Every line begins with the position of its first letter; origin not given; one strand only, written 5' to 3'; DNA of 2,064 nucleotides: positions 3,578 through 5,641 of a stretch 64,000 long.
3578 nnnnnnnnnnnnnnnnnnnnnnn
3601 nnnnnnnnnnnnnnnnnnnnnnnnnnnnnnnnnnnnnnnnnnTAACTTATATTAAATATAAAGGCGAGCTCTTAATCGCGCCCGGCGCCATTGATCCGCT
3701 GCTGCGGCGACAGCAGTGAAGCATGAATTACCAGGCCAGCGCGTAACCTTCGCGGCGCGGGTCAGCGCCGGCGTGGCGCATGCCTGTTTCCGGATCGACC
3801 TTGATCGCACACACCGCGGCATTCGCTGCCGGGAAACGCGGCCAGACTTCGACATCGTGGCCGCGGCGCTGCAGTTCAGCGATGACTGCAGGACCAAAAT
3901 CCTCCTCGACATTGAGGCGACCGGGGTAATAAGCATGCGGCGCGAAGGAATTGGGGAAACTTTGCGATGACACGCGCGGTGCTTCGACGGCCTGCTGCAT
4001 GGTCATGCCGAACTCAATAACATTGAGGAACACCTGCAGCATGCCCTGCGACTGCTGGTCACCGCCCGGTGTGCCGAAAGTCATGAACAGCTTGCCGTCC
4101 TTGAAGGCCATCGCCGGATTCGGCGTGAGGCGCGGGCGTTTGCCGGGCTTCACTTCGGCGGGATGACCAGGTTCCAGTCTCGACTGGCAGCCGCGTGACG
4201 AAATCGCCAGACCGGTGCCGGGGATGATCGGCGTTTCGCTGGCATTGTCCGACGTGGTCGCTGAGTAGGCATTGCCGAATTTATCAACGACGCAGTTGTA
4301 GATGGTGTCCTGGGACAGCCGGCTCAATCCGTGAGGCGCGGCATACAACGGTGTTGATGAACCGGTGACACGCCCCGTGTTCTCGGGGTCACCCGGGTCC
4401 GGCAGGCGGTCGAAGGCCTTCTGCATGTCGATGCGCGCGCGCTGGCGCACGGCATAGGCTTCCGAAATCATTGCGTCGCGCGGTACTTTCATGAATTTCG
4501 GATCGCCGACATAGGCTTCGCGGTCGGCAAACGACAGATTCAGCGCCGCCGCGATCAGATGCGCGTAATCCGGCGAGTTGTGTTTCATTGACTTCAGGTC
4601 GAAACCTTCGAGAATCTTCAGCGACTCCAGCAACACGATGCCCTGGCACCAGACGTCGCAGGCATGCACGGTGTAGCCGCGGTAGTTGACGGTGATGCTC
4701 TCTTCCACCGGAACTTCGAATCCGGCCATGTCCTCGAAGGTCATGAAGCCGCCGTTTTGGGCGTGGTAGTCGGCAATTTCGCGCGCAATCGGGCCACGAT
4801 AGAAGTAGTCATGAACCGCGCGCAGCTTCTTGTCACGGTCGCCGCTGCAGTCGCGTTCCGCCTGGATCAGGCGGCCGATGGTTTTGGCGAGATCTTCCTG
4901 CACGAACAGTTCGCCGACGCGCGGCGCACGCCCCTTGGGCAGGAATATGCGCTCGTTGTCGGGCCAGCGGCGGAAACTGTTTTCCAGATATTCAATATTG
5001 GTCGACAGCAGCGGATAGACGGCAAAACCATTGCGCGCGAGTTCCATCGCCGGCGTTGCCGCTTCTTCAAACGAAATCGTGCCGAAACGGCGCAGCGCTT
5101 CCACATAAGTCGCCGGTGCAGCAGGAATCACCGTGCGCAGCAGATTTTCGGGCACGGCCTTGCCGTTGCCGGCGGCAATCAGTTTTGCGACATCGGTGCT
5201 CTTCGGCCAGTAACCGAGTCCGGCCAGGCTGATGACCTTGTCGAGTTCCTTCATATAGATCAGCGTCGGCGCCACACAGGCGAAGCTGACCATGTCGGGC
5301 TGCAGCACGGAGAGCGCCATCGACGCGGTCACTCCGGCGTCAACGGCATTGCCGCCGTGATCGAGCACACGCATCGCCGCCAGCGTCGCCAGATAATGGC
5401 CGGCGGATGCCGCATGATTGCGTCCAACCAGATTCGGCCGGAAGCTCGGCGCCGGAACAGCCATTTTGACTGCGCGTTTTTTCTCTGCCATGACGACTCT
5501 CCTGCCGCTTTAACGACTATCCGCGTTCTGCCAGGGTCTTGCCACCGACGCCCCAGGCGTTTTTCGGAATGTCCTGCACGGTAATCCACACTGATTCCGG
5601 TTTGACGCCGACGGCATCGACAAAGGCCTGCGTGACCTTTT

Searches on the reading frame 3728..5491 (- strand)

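Call 15: search_protein_families(library=pfam, proteins=[window:3728-5491:-], max_evalue=0.00001)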
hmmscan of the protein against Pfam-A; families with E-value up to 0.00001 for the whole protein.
window:3728-5491:- (587 aa): 1 family
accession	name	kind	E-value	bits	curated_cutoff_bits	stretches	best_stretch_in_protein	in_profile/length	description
PF01019.26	G_glu_transpept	-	1.6e-104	351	27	1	41-582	2-512/512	Gamma-glutamyltranspeptidase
